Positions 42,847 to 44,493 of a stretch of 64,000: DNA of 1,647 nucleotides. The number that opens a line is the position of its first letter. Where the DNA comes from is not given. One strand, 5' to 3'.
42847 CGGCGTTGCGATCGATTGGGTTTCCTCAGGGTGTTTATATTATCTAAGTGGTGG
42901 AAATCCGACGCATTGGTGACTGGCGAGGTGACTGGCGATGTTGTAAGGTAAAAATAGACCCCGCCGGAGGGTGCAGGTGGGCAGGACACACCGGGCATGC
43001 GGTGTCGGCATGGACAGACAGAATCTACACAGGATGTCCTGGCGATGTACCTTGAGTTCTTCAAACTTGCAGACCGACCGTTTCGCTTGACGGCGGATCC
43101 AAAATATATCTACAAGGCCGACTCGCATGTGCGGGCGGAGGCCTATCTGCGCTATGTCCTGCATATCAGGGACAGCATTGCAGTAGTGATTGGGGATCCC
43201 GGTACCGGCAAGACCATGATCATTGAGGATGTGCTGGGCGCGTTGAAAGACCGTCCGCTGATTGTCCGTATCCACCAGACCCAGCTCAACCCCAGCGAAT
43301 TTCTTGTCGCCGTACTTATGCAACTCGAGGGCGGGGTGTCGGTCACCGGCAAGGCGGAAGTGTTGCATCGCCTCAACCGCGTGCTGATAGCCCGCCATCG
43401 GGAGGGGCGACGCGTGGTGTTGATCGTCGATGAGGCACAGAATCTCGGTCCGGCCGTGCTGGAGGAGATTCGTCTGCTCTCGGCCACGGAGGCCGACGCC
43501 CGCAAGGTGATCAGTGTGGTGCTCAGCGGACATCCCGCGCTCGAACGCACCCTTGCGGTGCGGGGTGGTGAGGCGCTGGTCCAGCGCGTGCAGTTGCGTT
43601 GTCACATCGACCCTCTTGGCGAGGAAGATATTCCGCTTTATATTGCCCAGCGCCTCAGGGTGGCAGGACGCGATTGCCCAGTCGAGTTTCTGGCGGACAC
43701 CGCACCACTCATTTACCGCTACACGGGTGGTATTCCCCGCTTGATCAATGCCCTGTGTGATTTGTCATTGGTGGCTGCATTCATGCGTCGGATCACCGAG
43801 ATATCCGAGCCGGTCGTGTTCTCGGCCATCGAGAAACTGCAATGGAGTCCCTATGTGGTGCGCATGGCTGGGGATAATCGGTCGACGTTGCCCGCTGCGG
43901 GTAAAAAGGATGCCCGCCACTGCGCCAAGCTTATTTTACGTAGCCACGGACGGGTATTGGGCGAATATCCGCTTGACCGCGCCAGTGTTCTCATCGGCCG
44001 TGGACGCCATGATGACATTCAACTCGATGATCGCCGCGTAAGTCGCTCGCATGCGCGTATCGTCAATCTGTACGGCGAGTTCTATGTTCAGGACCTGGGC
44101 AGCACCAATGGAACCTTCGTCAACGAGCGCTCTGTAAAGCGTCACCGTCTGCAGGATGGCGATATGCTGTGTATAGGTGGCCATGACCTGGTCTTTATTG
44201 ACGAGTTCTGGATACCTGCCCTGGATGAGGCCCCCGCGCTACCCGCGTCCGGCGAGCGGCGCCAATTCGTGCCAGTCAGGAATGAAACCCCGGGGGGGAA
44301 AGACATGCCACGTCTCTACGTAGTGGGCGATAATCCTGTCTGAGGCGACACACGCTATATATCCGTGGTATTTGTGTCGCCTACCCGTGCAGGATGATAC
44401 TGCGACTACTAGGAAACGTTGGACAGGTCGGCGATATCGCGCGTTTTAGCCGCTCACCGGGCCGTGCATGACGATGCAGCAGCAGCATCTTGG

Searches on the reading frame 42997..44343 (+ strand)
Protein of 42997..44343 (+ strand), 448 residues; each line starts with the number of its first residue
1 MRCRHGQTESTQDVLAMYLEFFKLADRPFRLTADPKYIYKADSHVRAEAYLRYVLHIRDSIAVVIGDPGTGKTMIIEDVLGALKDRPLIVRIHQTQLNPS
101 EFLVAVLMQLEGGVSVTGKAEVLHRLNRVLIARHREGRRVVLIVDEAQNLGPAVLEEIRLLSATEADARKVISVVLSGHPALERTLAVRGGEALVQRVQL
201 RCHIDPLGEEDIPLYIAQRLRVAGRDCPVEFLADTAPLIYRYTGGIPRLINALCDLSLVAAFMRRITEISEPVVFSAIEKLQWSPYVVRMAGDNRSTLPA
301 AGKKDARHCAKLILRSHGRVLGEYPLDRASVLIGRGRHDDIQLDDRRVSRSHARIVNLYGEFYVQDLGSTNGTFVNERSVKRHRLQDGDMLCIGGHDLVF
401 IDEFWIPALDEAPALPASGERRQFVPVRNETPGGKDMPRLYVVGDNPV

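Call 3: search_protein_families(library=pfam, proteins=[window:42997-44343:+], max_evalue=0.01)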
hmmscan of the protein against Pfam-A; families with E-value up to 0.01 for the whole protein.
window:42997-44343:+ (448 aa): 11 families
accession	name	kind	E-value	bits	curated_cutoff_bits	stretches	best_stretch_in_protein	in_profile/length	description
PF13401.12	AAA_22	-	1.5e-21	77.5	27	1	59-186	5-130/130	AAA domain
PF00498.31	FHA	-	1.8e-20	73.6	20.7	1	331-394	1-67/67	FHA domain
PF16697.10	Yop-YscD_cpl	-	8.4e-12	45.6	33.2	1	323-401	11-91/94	Inner membrane component of T3SS, cytoplasmic domain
PF13191.12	AAA_16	-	1.2e-08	36.1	32.6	1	60-167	25-161/167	AAA ATPase domain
PF13604.12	AAA_30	-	4.8e-06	26.9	27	1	50-172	9-120/191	AAA domain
PF13245.12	AAA_19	-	1.7e-05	25.5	25.1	1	57-172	9-121/134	AAA domain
PF07728.20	AAA_5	-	3.6e-05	24.2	22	1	63-161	3-90/139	AAA domain (dynein-related subfamily)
PF09848.15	SLFN-g3_helicase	-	9.4e-05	22.3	24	1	60-150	2-91/354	Schlafen group 3, DNA/RNA helicase domain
PF00004.35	AAA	-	0.00046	21.1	21.2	1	64-154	3-73/131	ATPase family associated with various cellular activities (AAA)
PF01637.24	ATPase_2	-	0.00053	20.3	33.2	0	59-251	20-223/225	ATPase domain predominantly from Archaea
PF12775.13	AAA_7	-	0.0099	15.9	25.8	0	45-88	20-62/181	P-loop containing dynein motor region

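Call 4: search_protein_families(library=ncbifam, proteins=[window:42997-44343:+], max_evalue=0.01)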
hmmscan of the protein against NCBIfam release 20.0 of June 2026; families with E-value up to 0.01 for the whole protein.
window:42997-44343:+ (448 aa): 9 families
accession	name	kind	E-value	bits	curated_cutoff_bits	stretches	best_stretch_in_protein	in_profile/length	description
TIGR03015.1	pepcterm_ATPase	hypoth_equivalog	3.2e-65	220.3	324.5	1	17-282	1-267/269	XrtA/PEP-CTERM system-associated ATPase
NF049868.1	FhaB_Rv0019c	equivalog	4.9e-16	59.2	125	1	302-394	58-152/158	FHA domain-containing protein FhaB/FipA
NF052573.1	HisKinEspAMyxo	equivalog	1.6e-15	56.2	1400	1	308-396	22-114/755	serine histidine kinase EspA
NF041660.2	oxygluDhInhib_OdhI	equivalog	2e-15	56.8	200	1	312-401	39-128/130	oxoglutarate dehydrogenase inhibitor Odhl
TIGR03354.1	VI_FHA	hypoth_equivalog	3.9e-12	46.7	120.25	1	323-398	18-99/420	type VI secretion system-associated FHA domain protein TagH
NF033760.1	gliding_GltG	equivalog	1.4e-11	43.7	650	1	327-417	22-113/650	adventurous gliding motility protein GltG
NF052403.1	ESX1TransRegEspM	equivalog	2.2e-05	23.5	550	1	308-386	9-85/367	ESX-1 type VII secretion system transcriptional regulator EspM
TIGR01447.1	recD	equivalog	0.0079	14.8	310.15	0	57-84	161-188/597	exodeoxyribonuclease V subunit alpha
TIGR03345.1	VI_ClpV1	equivalog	0.0083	14.4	884.95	0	62-150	211-292/852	type VI secretion system ATPase TssH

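Call 7: find_homologous_proteins(query=window:42997-44343:+, max_evalue=0.00001)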
Query window:42997-44343:+ (448 aa): 4337 proteins with E <= 0.00001 among 8000 candidates; the best 120 are listed.
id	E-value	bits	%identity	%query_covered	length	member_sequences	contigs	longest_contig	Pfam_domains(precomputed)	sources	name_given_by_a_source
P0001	1.2e-263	893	93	96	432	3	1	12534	PF00498.32,PF13604.13,PF13245.13,PF16697.11,PF13401.13,PF13191.13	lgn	-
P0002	4.3e-228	775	80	98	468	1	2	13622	PF00498.32,PF13604.13,PF13245.13,PF16697.11,PF13401.13,PF13191.13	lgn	-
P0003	3.0e-224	763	81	96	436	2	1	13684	PF00498.32,PF13604.13,PF13245.13,PF16697.11,PF13401.13,PF09848.16,PF07728.21,PF13191.13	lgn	-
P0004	8.2e-103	363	46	86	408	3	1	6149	PF00498.32,PF16697.11,PF13401.13,PF09848.16,PF13191.13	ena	-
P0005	1.1e-102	362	46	86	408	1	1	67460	PF00498.32,PF16697.11,PF13401.13,PF09848.16,PF13191.13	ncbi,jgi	-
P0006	1.7e-101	358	46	86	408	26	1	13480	PF00498.32,PF13245.13,PF16697.11,PF13401.13,PF09848.16,PF13191.13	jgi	jgi:general secretion pathway protein A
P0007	1.0e-100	356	45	86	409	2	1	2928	PF00498.32,PF16697.11,PF13401.13,PF09848.16,PF13191.13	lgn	-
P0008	1.8e-98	348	45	86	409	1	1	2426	PF00498.32,PF16697.11,PF13401.13,PF09848.16,PF13191.13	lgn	-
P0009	2.6e-97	345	47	84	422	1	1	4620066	PF13173.13,PF02492.26,PF00498.32,PF16697.11,PF13401.13,PF01637.25,PF20720.4,PF13191.13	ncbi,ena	-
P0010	2.6e-96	341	45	93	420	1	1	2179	PF00498.32,PF16697.11,PF13401.13,PF13191.13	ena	-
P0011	2.6e-96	341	45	85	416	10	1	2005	PF00498.32,PF16697.11,PF13401.13,PF01637.25,PF13191.13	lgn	-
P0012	3.5e-96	341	47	84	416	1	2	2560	PF00498.32,PF16697.11,PF13401.13,PF13191.13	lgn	-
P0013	6.0e-94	333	41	89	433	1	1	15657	PF00498.32,PF16697.11,PF13401.13,PF01637.25,PF20720.4,PF13191.13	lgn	-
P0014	1.7e-92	329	42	86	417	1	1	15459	PF13173.13,PF00498.32,PF16697.11,PF13401.13,PF01637.25,PF20720.4,PF13191.13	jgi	jgi:type II secretory pathway predicted ATPase ExeA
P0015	1.9e-92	329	44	86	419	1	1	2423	PF00498.32,PF13245.13,PF16697.11,PF13401.13,PF01637.25,PF07728.21,PF13191.13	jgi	jgi:type II secretory pathway predicted ATPase ExeA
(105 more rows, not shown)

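Call 9: find_related_loci(query=A1, collection=genome_contigs, flank=10000)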
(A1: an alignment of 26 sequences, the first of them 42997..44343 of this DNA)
Query A1 (448 aa) in genome_contigs; peptide patterns used: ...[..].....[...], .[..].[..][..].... (x = any residue, [..] = any of these).
599 stretches matched a pattern (row limit reached: there are more); 569 encode a relative of the query (tblastn E <= 1e-3); the best 80 are kept; 80 distinct loci.
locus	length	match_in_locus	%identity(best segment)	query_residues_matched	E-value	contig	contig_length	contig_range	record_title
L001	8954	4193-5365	42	16-412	3e-95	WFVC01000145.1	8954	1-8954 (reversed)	MAG: Gammaproteobacteria bacterium isolate S140_26 k151_557255, whole genome shotgun sequence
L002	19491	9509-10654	42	17-400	2e-93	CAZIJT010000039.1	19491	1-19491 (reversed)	MAG TPA_asm: uncultured Thiohalophilus sp. isolate SRP128015_co3_249 genome assembly, contig: NODE_2791_length_19491_cov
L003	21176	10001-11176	42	16-403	1e-92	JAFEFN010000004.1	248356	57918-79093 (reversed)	MAG: Proteobacteria bacterium isolate SZAS LIN-90 LIN-619__4__length-248356, whole genome shotgun sequence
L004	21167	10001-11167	41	17-403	5e-92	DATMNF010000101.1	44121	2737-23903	MAG TPA_asm: Steroidobacteraceae bacterium isolate SMAG_U12843 k141_1189091, whole genome shotgun sequence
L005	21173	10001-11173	40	16-403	9e-92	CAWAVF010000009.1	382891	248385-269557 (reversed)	MAG: uncultured Gammaproteobacteria bacterium isolate MFD01138.bin.1.144 genome assembly, contig: contig_54766, whole ge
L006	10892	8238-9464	40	2-403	2e-91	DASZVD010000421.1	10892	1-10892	MAG TPA_asm: Steroidobacteraceae bacterium isolate SMAG_U6122 k141_836382, whole genome shotgun sequence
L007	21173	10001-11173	40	16-403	2e-91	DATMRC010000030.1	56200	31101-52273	MAG TPA_asm: Steroidobacteraceae bacterium isolate SMAG_U12945 k141_395015, whole genome shotgun sequence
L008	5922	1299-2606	39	13-417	4e-91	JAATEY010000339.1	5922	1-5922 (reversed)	MAG: Gammaproteobacteria bacterium isolate bin_15 k141_5486983, whole genome shotgun sequence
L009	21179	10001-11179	41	17-403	6e-91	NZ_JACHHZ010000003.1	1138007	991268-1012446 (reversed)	Povalibacter uvarum strain DSM 26723 Ga0415266_03, whole genome shotgun sequence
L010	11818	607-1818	41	13-403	1e-90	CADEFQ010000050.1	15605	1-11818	MAG: uncultured proteobacterium isolate Proteobacteria sp. RBC095 genome assembly, contig: MAG095_50, whole genome shotg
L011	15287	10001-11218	40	17-417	2e-90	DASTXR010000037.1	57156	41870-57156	MAG TPA_asm: Steroidobacteraceae bacterium isolate SMAG_U2420 k141_145485, whole genome shotgun sequence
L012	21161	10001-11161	42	17-403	5e-90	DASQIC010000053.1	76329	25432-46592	MAG TPA_asm: Steroidobacteraceae bacterium isolate SMAG_U11849 k141_300492, whole genome shotgun sequence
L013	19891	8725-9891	41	17-403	5e-90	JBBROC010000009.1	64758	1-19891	MAG: Steroidobacterales bacterium isolate La1_metabat2.235 LA1C_B2.235_k141_3050569L_64758_cov_59.2027, whole genome sho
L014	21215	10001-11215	40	11-402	4e-90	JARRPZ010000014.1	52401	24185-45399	MAG: Gammaproteobacteria bacterium isolate Spart_189_MAG scaffold_358, whole genome shotgun sequence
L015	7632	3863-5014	41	17-400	1e-89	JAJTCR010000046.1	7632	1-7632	MAG: Steroidobacteraceae bacterium isolate C_No_T20_C_bin.109 scaffold_9317, whole genome shotgun sequence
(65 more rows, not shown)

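Call 16: find_encoding_contigs(protein=P0002, flank=8000, max_places=3)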
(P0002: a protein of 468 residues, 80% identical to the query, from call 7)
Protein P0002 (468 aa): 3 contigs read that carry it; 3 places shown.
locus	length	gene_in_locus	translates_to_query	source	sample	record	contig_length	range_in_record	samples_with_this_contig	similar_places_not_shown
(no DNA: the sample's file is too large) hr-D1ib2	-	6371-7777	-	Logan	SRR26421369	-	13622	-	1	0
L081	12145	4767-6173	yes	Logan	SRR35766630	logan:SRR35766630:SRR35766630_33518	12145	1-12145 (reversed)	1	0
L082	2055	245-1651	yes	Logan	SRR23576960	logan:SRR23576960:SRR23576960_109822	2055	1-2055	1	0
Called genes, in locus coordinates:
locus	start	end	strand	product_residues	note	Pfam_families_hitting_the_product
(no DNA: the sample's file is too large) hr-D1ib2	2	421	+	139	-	?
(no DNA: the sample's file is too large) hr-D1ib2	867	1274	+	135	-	PF16697:Yop-YscD_cpl, PF00498:FHA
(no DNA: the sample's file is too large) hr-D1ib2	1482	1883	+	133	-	PF01844:HNH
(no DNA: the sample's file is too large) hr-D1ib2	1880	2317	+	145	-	PF01230:HIT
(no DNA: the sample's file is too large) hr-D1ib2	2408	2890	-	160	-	-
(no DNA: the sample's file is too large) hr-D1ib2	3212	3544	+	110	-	PF00581:Rhodanese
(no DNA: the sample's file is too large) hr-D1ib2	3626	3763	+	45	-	-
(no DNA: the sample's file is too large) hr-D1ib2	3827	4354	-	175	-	PF01464:SLT, PF27553:SLT_superhelical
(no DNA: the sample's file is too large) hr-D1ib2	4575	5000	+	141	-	PF00581:Rhodanese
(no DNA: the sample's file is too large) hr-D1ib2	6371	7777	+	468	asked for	PF13191:AAA_16, PF13245:AAA_19 (weak), PF13604:AAA_30 (weak), PF13401:AAA_22, PF16697:Yop-YscD_cpl, PF00498:FHA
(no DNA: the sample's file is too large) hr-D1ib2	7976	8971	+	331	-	PF08668:HDOD, PF01966:HD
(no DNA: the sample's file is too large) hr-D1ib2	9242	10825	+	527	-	PF00595:PDZ (faint), PF13180:PDZ_2, PF17820:PDZ_6 (weak), PF03572:Peptidase_S41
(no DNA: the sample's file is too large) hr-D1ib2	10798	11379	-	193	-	PF03352:Adenine_glyco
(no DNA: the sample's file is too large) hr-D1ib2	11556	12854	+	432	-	PF12796:Ank_2, PF13637:Ank_4 (weak), PF00023:Ank (weak), PF12796:Ank_2, PF13637:Ank_4 (weak), PF12796:Ank_2, PF13857:Ank_5 (weak), PF12796:Ank_2, +7 more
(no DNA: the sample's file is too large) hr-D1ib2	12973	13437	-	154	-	PF21342:SoxA-TsdA_cyt-c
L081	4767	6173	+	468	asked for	PF13191:AAA_16, PF13245:AAA_19 (weak), PF13604:AAA_30 (weak), PF13401:AAA_22, PF16697:Yop-YscD_cpl, PF00498:FHA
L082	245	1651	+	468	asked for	PF13191:AAA_16, PF13245:AAA_19 (weak), PF13604:AAA_30 (weak), PF13401:AAA_22, PF16697:Yop-YscD_cpl, PF00498:FHA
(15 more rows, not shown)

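Call 17: find_encoding_contigs(protein=P0003, flank=8000, max_places=3)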
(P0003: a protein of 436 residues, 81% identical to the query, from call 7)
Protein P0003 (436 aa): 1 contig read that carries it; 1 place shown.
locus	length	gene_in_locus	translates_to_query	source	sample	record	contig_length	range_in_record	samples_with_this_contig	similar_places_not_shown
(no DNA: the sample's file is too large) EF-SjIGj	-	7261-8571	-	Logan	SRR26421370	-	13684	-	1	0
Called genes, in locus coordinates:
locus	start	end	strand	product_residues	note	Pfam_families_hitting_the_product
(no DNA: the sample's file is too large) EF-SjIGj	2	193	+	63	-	?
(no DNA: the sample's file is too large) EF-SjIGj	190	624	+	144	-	PF01230:HIT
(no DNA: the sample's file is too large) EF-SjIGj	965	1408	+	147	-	-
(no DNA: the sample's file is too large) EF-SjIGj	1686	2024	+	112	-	PF00581:Rhodanese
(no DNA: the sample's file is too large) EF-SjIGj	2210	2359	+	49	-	-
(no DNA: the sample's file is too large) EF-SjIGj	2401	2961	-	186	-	PF01464:SLT, PF27553:SLT_superhelical (weak)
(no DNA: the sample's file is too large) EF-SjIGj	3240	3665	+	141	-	PF00581:Rhodanese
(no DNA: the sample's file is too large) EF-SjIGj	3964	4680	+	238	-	-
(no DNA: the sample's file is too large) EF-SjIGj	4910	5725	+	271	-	PF09955:DUF2189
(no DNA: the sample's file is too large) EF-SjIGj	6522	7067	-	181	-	-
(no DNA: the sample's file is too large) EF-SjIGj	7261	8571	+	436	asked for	PF13191:AAA_16, PF13245:AAA_19 (weak), PF13401:AAA_22, PF13604:AAA_30 (faint), PF07728:AAA_5 (faint), PF09848:SLFN-g3_helicase (faint), PF16697:Yop-YscD_cpl, PF00498:FHA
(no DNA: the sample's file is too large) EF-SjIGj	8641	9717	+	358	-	PF08668:HDOD, PF01966:HD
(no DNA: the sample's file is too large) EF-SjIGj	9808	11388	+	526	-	PF00595:PDZ (weak), PF13180:PDZ_2, PF17820:PDZ_6, PF03572:Peptidase_S41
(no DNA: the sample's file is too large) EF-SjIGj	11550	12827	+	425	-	-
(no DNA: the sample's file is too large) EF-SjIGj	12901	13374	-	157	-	PF21342:SoxA-TsdA_cyt-c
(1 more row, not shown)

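Call 18: find_encoding_contigs(protein=P0005, flank=8000, max_places=3)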
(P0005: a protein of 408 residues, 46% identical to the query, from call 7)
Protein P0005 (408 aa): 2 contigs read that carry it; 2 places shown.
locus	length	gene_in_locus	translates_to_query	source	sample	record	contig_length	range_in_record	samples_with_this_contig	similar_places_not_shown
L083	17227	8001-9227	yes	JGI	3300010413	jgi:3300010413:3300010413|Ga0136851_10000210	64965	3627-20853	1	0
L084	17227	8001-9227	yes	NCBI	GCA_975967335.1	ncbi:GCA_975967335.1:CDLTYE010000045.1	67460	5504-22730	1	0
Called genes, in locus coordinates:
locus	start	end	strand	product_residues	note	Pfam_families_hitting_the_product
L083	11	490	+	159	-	-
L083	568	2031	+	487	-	PF00561:Abhydrolase_1 (weak), PF12146:Hydrolase_4, PF12697:Abhydrolase_6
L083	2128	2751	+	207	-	PF02798:GST_N, PF13417:GST_N_3, PF13409:GST_N_2, PF13410:GST_C_2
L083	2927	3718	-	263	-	PF00226:DnaJ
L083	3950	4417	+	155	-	-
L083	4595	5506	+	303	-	PF02826:2-Hacid_dh_C (weak), PF03446:NAD_binding_2, PF03807:F420_oxidored (weak), PF00393:6PGD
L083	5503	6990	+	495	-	PF00479:G6PD_N, PF02781:G6PD_C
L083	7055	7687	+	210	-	PF01182:Glucosamine_iso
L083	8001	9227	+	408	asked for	PF13191:AAA_16, PF09848:SLFN-g3_helicase (weak), PF13401:AAA_22, PF16697:Yop-YscD_cpl, PF00498:FHA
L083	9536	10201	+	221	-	-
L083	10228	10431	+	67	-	PF11381:DUF3185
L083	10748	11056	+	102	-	PF07238:PilZ (weak)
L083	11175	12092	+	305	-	PF01734:Patatin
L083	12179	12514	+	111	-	PF21173:DksA-like_N, PF01258:zf-dskA_traR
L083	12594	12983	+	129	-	PF20332:DUF6627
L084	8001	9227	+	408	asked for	PF13191:AAA_16, PF09848:SLFN-g3_helicase (weak), PF13401:AAA_22, PF16697:Yop-YscD_cpl, PF00498:FHA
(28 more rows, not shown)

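Call 19: find_encoding_contigs(protein=P0001, flank=10000, max_places=3)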
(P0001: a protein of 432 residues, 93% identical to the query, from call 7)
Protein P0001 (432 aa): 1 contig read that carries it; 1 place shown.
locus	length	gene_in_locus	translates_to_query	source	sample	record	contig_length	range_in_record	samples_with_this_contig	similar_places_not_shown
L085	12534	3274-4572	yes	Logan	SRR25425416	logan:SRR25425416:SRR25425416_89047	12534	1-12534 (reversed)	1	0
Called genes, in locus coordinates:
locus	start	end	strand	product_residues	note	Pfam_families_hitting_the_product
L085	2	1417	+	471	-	?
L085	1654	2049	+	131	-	PF16697:Yop-YscD_cpl, PF00498:FHA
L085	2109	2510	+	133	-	PF01844:HNH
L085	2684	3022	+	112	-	PF00581:Rhodanese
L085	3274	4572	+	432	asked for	PF13191:AAA_16, PF13245:AAA_19 (weak), PF13401:AAA_22, PF13604:AAA_30 (weak), PF16697:Yop-YscD_cpl, PF00498:FHA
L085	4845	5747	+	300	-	PF09084:NMT1 (weak)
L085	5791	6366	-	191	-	PF16697:Yop-YscD_cpl, PF00498:FHA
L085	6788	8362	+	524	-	PF04262:Glu_cys_ligase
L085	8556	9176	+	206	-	PF03006:HlyIII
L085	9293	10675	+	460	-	PF12899:Glyco_hydro_100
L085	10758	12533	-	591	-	?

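Call 20: find_encoding_contigs(protein=window:43045-44343:+, flank=10000, max_places=3)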
Protein window:43045-44343:+ (432 aa): 5 contigs read that carry it; 1 place shown.
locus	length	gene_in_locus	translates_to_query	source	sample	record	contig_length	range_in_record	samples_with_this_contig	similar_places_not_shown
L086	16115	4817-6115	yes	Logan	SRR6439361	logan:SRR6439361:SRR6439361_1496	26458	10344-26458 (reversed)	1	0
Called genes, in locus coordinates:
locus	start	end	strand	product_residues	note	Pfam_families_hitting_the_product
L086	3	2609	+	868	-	?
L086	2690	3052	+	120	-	-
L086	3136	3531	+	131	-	PF16697:Yop-YscD_cpl, PF00498:FHA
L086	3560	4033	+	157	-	PF01844:HNH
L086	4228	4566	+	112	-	PF00581:Rhodanese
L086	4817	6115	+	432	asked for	PF13191:AAA_16, PF13245:AAA_19 (faint), PF13401:AAA_22, PF13604:AAA_30 (weak), PF16697:Yop-YscD_cpl, PF00498:FHA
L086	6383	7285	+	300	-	PF09084:NMT1 (weak)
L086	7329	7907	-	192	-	PF16697:Yop-YscD_cpl, PF00498:FHA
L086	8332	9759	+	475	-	PF04262:Glu_cys_ligase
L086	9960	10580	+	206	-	PF03006:HlyIII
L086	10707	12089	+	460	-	PF12899:Glyco_hydro_100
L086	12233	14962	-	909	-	PF17900:Peptidase_M1_N, PF01433:Peptidase_M1, PF11940:DUF3458, PF17432:DUF3458_C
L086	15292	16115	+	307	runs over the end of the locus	PF00005:ABC_tran, PF13304:AAA_21 (weak)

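Call 23: list_cluster_members(proteins=[window:43045-44343:+, window:41364-41759:+, window:45557-46135:-, window:44611-45513:+, window:50461-53190:-, window:41860-42261:+])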
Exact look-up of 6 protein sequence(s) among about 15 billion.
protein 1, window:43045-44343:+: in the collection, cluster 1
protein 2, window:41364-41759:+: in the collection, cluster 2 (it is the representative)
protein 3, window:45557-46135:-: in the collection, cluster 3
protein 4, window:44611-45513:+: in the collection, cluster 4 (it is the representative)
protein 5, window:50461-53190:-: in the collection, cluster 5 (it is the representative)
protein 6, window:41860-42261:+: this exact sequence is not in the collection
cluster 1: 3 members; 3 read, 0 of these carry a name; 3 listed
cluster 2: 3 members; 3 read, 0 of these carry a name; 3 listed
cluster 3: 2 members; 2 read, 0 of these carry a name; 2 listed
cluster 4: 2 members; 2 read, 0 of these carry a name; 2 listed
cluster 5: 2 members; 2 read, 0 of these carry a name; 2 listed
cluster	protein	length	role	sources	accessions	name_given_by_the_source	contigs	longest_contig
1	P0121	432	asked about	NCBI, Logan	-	-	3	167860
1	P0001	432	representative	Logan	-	-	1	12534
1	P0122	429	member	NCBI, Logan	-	-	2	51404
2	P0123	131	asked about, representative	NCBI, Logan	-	-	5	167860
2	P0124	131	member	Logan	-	-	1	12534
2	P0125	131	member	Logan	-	-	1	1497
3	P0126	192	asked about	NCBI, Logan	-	-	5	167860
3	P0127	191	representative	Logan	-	-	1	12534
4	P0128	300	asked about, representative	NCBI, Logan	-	-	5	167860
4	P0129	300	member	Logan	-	-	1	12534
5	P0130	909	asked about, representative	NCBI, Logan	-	-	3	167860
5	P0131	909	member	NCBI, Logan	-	-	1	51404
